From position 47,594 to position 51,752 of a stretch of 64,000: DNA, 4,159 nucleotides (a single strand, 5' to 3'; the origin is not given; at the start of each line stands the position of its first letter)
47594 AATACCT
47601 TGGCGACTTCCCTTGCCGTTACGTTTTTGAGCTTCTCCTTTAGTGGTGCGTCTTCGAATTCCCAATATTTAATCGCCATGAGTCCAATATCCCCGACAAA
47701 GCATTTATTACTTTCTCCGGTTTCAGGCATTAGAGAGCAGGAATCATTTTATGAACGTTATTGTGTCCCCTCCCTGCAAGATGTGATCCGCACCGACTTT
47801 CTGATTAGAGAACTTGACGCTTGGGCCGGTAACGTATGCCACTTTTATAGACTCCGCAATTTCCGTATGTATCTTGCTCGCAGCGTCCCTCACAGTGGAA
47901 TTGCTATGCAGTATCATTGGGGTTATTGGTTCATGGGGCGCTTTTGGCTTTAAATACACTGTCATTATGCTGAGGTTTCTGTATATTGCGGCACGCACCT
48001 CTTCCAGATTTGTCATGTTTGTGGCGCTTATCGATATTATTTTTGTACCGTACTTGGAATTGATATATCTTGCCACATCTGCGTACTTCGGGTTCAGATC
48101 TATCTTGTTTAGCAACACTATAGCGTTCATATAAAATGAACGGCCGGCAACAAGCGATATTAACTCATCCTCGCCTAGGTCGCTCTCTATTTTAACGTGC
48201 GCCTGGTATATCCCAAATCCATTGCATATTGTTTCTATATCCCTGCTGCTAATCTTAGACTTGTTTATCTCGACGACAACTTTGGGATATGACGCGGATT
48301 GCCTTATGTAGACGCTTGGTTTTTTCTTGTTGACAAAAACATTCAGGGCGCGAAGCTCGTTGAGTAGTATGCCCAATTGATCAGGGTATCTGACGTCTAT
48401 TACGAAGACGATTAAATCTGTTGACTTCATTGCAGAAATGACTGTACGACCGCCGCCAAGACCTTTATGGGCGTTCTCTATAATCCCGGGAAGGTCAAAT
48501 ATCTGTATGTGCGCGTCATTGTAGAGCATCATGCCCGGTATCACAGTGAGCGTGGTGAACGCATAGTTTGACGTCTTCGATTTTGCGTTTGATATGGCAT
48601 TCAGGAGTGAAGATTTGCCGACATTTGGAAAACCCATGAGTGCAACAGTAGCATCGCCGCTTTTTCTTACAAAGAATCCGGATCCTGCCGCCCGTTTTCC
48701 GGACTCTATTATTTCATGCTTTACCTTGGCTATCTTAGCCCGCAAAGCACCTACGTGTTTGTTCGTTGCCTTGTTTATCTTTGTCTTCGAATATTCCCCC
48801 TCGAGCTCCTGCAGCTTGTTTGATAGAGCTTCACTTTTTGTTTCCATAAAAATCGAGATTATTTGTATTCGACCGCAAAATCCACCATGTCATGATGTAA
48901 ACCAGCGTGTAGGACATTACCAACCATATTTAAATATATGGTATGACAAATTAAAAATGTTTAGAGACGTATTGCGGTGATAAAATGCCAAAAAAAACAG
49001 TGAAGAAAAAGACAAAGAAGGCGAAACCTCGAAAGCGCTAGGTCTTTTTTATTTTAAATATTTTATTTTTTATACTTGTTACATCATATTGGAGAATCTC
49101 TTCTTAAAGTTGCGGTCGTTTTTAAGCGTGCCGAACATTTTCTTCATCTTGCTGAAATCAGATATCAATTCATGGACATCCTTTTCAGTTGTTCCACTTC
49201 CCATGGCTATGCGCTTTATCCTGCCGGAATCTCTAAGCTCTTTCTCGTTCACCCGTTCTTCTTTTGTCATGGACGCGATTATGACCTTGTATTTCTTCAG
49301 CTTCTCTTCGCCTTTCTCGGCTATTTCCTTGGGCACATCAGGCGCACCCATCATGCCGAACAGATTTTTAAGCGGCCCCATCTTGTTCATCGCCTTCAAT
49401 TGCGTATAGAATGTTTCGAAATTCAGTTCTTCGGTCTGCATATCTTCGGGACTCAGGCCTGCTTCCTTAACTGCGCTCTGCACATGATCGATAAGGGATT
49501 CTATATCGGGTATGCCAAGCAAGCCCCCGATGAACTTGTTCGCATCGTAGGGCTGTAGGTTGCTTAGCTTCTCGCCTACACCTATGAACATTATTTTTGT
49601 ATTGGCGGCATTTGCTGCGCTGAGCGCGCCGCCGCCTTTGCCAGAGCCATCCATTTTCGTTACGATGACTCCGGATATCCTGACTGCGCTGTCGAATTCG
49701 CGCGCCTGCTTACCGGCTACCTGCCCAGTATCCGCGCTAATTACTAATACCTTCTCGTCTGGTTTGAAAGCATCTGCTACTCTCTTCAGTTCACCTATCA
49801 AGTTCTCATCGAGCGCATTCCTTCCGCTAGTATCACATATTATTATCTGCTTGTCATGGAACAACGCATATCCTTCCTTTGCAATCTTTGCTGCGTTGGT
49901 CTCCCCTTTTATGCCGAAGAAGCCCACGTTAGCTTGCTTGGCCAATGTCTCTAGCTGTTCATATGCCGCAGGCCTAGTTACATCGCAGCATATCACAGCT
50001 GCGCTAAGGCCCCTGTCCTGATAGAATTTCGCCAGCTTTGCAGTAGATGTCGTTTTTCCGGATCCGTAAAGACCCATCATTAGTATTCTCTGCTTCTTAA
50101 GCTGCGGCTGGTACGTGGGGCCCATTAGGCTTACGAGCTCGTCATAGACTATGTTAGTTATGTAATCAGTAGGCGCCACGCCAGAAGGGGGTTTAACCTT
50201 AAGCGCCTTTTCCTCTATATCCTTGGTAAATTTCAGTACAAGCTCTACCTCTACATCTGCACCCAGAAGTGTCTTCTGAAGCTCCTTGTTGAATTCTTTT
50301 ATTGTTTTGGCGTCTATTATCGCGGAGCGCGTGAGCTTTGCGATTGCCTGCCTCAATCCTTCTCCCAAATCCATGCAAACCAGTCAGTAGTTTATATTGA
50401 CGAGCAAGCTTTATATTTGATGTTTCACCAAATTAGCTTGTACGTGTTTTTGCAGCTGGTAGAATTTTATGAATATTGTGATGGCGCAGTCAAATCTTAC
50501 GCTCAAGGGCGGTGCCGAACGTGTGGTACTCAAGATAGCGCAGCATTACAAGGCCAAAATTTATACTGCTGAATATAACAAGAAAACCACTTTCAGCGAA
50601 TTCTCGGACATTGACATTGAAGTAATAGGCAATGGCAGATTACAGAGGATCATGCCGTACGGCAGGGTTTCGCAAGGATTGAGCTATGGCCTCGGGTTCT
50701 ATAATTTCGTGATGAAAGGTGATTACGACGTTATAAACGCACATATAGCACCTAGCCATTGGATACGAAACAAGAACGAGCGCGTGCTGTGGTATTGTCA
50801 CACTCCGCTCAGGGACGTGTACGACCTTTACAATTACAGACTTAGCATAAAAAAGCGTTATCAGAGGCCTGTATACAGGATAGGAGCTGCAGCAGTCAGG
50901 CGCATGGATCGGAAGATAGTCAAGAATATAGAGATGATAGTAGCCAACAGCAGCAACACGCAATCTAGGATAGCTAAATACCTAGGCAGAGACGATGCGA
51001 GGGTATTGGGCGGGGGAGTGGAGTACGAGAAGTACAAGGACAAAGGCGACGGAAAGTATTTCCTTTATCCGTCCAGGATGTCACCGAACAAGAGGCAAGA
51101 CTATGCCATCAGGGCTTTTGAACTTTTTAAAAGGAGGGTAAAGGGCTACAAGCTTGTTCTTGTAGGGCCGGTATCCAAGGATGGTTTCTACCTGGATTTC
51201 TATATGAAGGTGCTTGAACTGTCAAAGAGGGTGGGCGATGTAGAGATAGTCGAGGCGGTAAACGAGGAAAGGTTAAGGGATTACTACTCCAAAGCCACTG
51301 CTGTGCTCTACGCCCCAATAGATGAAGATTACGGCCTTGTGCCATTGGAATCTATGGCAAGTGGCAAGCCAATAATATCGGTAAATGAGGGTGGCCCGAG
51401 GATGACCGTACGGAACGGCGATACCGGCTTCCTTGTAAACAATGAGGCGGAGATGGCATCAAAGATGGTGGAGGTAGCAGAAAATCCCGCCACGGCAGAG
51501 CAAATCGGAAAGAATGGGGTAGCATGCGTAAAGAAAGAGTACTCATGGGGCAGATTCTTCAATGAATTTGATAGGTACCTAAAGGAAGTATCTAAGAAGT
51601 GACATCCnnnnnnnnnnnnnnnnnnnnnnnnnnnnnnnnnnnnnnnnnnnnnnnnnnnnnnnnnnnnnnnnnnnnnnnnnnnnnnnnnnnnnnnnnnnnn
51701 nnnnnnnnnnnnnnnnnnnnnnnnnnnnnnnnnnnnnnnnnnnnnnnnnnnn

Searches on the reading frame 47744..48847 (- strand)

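Call 80: search_protein_families(library=pfam, proteins=[window:47744-48847:-], max_evalue=0.00001)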
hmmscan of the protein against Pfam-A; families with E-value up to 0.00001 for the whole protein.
window:47744-48847:- (367 aa): 5 families
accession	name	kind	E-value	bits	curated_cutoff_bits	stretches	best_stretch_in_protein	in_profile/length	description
PF01926.29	MMR_HSR1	-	4.8e-25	88.3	21.9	1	67-169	1-100/113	50S ribosome-binding GTPase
PF16897.10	MMR_HSR1_Xtn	-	5.5e-17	62.1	35.2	1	193-293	9-105/106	C-terminal region of MMR_HSR1 domain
PF02421.24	FeoB_N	-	6.9e-15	55.3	27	1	67-153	2-89/156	Ferrous iron transport protein B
PF02824.27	TGS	-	9.7e-14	51.6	22.2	1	295-367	1-60/60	TGS domain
PF03193.22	RsgA_GTPase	-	5.9e-07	29.9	30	0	23-91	62-133/174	RsgA GTPase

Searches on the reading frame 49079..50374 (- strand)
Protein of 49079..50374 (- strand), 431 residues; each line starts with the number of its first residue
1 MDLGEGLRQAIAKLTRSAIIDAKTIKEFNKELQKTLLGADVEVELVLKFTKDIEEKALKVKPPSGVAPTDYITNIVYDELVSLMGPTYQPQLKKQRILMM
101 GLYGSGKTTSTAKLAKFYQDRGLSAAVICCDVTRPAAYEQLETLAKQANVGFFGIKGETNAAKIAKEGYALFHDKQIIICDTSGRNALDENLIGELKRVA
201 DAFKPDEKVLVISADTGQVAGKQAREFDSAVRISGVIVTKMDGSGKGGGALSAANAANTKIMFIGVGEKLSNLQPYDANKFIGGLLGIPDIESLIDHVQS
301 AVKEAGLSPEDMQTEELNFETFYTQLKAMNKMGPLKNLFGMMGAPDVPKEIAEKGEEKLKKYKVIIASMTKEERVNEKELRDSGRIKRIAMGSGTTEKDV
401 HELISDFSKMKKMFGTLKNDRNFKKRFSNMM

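Call 80: search_protein_families(library=pfam, proteins=[window:49079-50374:-], max_evalue=0.00001)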
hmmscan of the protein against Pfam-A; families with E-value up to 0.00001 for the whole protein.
window:49079-50374:- (431 aa): 4 families
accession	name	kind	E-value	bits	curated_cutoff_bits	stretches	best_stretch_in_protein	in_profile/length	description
PF00448.28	SRP54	-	7.9e-60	202.3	22.7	1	96-286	3-195/196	SRP54-type protein, GTPase domain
PF02978.25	SRP_SPB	-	3.7e-27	95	27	1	317-414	2-91/91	Signal peptide binding domain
PF02881.24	SRP54_N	-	5.4e-16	59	22.4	1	3-80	1-75/75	SRP54-type protein, helical bundle domain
PF01656.29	CbiA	-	2.5e-06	27.9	25.4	0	104-246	9-88/125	CobQ/CobB/MinD/ParA nucleotide binding domain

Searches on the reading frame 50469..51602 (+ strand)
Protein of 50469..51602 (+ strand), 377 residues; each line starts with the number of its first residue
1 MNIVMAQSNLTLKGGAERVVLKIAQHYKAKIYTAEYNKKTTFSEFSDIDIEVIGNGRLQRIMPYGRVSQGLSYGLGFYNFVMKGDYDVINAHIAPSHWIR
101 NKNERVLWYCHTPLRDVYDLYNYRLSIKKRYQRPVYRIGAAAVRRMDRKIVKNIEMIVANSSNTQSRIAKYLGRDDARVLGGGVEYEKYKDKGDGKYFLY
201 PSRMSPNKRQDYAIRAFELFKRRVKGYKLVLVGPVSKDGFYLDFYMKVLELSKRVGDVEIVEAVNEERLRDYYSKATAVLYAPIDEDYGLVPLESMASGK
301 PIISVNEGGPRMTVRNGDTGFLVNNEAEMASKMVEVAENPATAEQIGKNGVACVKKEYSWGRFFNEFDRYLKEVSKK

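Call 80: search_protein_families(library=pfam, proteins=[window:50469-51602:+], max_evalue=0.00001)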
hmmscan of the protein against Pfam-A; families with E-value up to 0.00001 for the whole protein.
window:50469-51602:+ (377 aa): 4 families
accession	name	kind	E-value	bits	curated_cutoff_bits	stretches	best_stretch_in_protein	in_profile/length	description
PF00534.26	Glycos_transf_1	-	9.9e-27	94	26.4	1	188-350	8-169/172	Glycosyl transferases group 1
PF13692.12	Glyco_trans_1_4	-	4.3e-21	76.1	27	1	196-339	2-142/142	Glycosyl transferases group 1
PF13439.12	Glyco_transf_4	-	2.5e-11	44.3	28.5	1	14-186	2-168/170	Glycosyltransferase Family 4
PF13524.12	Glyco_trans_1_2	-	1.9e-07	31.6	25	1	219-362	8-137/144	Glycosyl transferase-like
